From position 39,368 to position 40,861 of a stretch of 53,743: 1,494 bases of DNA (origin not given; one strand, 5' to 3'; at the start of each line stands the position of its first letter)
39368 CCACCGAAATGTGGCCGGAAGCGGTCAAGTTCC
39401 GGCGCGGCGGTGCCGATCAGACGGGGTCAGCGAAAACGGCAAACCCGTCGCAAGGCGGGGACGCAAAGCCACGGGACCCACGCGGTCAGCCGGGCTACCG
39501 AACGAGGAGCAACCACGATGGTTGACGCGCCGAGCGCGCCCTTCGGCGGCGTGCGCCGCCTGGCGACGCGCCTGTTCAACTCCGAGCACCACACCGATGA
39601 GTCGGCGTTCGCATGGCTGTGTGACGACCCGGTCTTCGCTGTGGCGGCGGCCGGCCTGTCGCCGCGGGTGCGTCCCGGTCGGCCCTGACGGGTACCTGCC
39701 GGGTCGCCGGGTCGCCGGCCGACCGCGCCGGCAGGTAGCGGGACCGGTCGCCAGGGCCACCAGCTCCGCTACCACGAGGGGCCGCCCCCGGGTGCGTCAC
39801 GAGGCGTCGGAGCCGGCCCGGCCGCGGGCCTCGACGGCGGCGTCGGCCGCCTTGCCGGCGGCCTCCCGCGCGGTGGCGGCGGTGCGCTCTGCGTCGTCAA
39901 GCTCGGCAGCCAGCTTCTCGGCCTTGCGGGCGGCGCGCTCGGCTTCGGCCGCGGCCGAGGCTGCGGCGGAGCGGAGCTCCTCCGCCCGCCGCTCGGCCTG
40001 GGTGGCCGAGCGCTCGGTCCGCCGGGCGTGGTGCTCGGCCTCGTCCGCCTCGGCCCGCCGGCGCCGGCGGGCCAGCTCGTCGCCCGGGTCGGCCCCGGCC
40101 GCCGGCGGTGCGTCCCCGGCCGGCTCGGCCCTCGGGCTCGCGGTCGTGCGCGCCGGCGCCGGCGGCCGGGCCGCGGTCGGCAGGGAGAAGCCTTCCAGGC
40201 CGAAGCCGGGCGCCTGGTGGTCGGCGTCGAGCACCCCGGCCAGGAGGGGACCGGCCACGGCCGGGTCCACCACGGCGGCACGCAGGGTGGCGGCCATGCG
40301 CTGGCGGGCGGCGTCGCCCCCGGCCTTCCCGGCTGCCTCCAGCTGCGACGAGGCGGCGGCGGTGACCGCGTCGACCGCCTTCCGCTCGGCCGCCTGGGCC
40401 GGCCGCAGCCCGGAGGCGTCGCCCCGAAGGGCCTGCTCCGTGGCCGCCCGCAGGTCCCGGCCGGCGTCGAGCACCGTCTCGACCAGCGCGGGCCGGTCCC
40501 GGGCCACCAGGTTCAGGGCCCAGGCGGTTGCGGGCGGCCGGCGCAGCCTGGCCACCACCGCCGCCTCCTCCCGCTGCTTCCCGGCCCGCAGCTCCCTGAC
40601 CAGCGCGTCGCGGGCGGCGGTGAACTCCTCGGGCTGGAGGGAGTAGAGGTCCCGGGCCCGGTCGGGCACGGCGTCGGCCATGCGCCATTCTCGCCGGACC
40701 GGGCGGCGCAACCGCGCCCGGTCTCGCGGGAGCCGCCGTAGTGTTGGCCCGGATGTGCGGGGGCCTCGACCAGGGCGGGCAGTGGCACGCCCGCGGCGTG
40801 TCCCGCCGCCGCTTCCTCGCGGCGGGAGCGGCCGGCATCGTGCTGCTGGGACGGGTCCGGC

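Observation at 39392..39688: Second c-di-GMP-I riboswitch whose only plausible cargo is a 56-aa ORF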

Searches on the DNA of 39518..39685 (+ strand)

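Call 10: search_rna_families(sources=[L001, L002, L003], threshold=gathering, show_alignments=3)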
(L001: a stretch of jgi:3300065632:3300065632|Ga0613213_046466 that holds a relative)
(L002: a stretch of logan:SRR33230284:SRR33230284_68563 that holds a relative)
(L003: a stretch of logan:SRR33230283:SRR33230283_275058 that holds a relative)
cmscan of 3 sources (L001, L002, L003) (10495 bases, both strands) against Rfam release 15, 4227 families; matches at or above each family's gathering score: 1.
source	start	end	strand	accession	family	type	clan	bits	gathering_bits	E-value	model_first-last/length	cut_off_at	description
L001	6272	6346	+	RF03167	c-di-GMP-I-GGC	Cis-reg; riboswitch;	CL00126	68.9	59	5.4e-15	1-80/80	no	c-di-GMP-I-GGC riboswitch aptamer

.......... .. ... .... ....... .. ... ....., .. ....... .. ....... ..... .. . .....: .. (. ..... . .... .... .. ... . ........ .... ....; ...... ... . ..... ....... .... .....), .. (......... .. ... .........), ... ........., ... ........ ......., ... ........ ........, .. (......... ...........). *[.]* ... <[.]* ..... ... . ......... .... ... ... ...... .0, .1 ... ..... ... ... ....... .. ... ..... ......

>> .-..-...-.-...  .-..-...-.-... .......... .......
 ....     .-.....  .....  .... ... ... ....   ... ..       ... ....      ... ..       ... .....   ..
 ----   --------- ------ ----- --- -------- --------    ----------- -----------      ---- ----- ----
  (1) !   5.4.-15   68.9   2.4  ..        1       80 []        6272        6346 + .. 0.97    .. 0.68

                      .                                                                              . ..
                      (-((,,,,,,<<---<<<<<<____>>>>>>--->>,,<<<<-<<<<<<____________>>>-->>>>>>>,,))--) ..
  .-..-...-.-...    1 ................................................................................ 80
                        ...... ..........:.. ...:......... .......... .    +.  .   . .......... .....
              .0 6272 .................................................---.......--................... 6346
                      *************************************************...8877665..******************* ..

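Call 40: search_rna_families(sources=[L021, L022, L023, L024, L025, L026, L027, L028, L029, L030, L031, L032, L033, L034, L035, L036, L037], threshold=gathering)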
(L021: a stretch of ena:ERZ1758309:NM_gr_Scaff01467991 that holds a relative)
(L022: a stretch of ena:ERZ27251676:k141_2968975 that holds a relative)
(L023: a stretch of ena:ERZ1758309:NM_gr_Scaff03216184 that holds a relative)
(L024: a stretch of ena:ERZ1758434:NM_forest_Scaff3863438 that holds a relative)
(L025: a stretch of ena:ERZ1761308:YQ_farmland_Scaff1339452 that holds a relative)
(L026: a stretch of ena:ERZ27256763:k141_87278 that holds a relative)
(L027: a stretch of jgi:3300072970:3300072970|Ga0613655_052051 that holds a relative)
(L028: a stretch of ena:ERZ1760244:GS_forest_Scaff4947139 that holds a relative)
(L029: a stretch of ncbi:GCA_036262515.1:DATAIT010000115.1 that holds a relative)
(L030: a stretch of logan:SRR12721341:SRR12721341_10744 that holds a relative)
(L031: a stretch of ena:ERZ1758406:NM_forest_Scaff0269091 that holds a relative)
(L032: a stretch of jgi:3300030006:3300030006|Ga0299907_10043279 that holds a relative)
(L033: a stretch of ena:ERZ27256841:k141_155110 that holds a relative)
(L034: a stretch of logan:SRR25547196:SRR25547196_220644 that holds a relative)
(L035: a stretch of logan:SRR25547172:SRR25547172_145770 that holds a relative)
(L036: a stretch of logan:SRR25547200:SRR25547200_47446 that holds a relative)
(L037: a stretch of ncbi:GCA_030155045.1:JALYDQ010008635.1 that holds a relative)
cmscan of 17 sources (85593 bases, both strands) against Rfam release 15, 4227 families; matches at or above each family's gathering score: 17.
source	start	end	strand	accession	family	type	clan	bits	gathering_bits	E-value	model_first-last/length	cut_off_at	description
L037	2588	2662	+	RF03167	c-di-GMP-I-GGC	Cis-reg; riboswitch;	CL00126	68.5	59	5.7e-14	1-80/80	no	c-di-GMP-I-GGC riboswitch aptamer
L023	5913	5987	+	RF03167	c-di-GMP-I-GGC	Cis-reg; riboswitch;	CL00126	66.8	59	1.8e-13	1-80/80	no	c-di-GMP-I-GGC riboswitch aptamer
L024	5162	5236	+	RF03167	c-di-GMP-I-GGC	Cis-reg; riboswitch;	CL00126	66.8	59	1.8e-13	1-80/80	no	c-di-GMP-I-GGC riboswitch aptamer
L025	435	509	+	RF03167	c-di-GMP-I-GGC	Cis-reg; riboswitch;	CL00126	66.8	59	1.8e-13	1-80/80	no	c-di-GMP-I-GGC riboswitch aptamer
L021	276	350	+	RF03167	c-di-GMP-I-GGC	Cis-reg; riboswitch;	CL00126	66.7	59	1.8e-13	1-80/80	no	c-di-GMP-I-GGC riboswitch aptamer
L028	3192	3266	+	RF03167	c-di-GMP-I-GGC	Cis-reg; riboswitch;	CL00126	66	59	3e-13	1-80/80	no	c-di-GMP-I-GGC riboswitch aptamer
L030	3298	3372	+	RF03167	c-di-GMP-I-GGC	Cis-reg; riboswitch;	CL00126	66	59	3e-13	1-80/80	no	c-di-GMP-I-GGC riboswitch aptamer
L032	3132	3207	+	RF03167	c-di-GMP-I-GGC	Cis-reg; riboswitch;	CL00126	65.9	59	3.3e-13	1-80/80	no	c-di-GMP-I-GGC riboswitch aptamer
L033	2668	2743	+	RF03167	c-di-GMP-I-GGC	Cis-reg; riboswitch;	CL00126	65.9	59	3.3e-13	1-80/80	no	c-di-GMP-I-GGC riboswitch aptamer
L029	1249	1323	+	RF03167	c-di-GMP-I-GGC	Cis-reg; riboswitch;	CL00126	64.2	59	1e-12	1-80/80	no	c-di-GMP-I-GGC riboswitch aptamer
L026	3652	3727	+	RF03167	c-di-GMP-I-GGC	Cis-reg; riboswitch;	CL00126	63.8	59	1.3e-12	1-80/80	no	c-di-GMP-I-GGC riboswitch aptamer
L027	643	718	+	RF03167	c-di-GMP-I-GGC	Cis-reg; riboswitch;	CL00126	63.8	59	1.3e-12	1-80/80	no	c-di-GMP-I-GGC riboswitch aptamer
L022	1956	2030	+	RF01051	c-di-GMP-I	Cis-reg; riboswitch;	CL00126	60.9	35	2.5e-09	1-87/87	no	c-di-GMP-I riboswitch aptamer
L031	4773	4848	+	RF03167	c-di-GMP-I-GGC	Cis-reg; riboswitch;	CL00126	60.8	59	9.2e-12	1-80/80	no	c-di-GMP-I-GGC riboswitch aptamer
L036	1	57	+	RF01051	c-di-GMP-I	Cis-reg; riboswitch;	CL00126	44.7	35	2.3e-05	19-87/87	5'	c-di-GMP-I riboswitch aptamer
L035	1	53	+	RF01051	c-di-GMP-I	Cis-reg; riboswitch;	CL00126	39.3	35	0.00047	23-87/87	5'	c-di-GMP-I riboswitch aptamer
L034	1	52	+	RF01051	c-di-GMP-I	Cis-reg; riboswitch;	CL00126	37.6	35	0.0012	24-87/87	5'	c-di-GMP-I riboswitch aptamer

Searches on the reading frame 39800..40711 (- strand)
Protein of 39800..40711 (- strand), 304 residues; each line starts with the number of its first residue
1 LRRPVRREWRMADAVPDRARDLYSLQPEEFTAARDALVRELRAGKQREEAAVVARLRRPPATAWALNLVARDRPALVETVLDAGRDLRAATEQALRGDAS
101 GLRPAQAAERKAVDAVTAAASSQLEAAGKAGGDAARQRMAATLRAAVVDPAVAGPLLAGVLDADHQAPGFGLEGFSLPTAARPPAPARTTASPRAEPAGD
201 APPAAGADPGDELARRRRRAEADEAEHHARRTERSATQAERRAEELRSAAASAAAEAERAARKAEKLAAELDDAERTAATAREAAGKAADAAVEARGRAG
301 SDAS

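Call 21: find_related_loci(query=window:39800-40711:-, collection=genome_contigs, flank=4000)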
Query window:39800-40711:- (304 aa) in genome_contigs; peptide patterns used: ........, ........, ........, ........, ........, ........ (x = any residue, [..] = any of these).
600 stretches matched a pattern (row limit reached: there are more); 1 encode a relative of the query (tblastn E <= 1e-3); 1 distinct loci.
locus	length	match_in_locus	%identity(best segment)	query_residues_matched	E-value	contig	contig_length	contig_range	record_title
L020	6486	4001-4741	54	20-240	1e-66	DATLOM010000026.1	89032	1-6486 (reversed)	MAG TPA_asm: Acidimicrobiales bacterium isolate SMAG_U13826 k141_4718637, whole genome shotgun sequence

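Call 25: find_homologous_proteins(query=window:39800-40711:-, max_evalue=1e-20)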
Query window:39800-40711:- (304 aa): 53 proteins with E <= 1e-20 among 8000 candidates.
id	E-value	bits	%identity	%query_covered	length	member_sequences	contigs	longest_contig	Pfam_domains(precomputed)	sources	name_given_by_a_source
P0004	5.2e-161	553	100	97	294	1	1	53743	-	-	-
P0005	1.4e-93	332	70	88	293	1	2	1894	-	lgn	-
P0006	3.4e-70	255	58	92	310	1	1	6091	-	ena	-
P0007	4.7e-67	245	58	92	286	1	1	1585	-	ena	-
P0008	1.4e-66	243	68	52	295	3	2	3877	-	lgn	-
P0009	2.8e-62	229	62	56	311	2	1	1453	-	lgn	-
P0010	1.0e-59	221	55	70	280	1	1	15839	-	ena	-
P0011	4.2e-58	215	54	73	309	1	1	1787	-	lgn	-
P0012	1.1e-57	214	53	92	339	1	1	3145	-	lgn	-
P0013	8.4e-56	208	49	96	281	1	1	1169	-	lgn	-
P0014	9.7e-56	208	61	60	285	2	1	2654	-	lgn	-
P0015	1.0e-55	208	59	53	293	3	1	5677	-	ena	-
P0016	2.1e-55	207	56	76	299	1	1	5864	-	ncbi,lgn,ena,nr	ncbi:MAG TPA: hypothetical protein VM263_10340 [Acidimicrobiales bacterium]|nr:hypothetical protein 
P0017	2.2e-55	206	53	74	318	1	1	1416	-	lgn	-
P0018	3.3e-55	206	50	92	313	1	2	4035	-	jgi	jgi:hypothetical protein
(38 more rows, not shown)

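Call 58: search_protein_families(library=pfam, proteins=[window:39800-40711:-], max_evalue=0.01)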
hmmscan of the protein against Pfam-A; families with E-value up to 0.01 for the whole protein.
window:39800-40711:- (304 aa): 0 families

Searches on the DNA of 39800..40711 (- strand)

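Call 23: search_rna_families(source=L020, threshold=evalue, max_evalue=0.1, show_alignments=2)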
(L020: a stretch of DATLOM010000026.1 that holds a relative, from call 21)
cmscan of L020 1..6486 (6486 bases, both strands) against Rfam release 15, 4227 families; matches with E-value up to 0.1: 3.
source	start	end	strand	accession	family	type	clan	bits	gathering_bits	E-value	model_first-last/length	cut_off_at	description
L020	3009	3080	+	RF00005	tRNA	Gene; tRNA;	CL00001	67.6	29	1.5e-13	1-71/71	no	tRNA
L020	2906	2980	+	RF00005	tRNA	Gene; tRNA;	CL00001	66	29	4e-13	1-71/71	no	tRNA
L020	3009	3081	-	RF04354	Plastid-ycf2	Cis-reg;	-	30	65.7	0.0036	1-75/75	no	Plastid-ycf2 5UTR RNA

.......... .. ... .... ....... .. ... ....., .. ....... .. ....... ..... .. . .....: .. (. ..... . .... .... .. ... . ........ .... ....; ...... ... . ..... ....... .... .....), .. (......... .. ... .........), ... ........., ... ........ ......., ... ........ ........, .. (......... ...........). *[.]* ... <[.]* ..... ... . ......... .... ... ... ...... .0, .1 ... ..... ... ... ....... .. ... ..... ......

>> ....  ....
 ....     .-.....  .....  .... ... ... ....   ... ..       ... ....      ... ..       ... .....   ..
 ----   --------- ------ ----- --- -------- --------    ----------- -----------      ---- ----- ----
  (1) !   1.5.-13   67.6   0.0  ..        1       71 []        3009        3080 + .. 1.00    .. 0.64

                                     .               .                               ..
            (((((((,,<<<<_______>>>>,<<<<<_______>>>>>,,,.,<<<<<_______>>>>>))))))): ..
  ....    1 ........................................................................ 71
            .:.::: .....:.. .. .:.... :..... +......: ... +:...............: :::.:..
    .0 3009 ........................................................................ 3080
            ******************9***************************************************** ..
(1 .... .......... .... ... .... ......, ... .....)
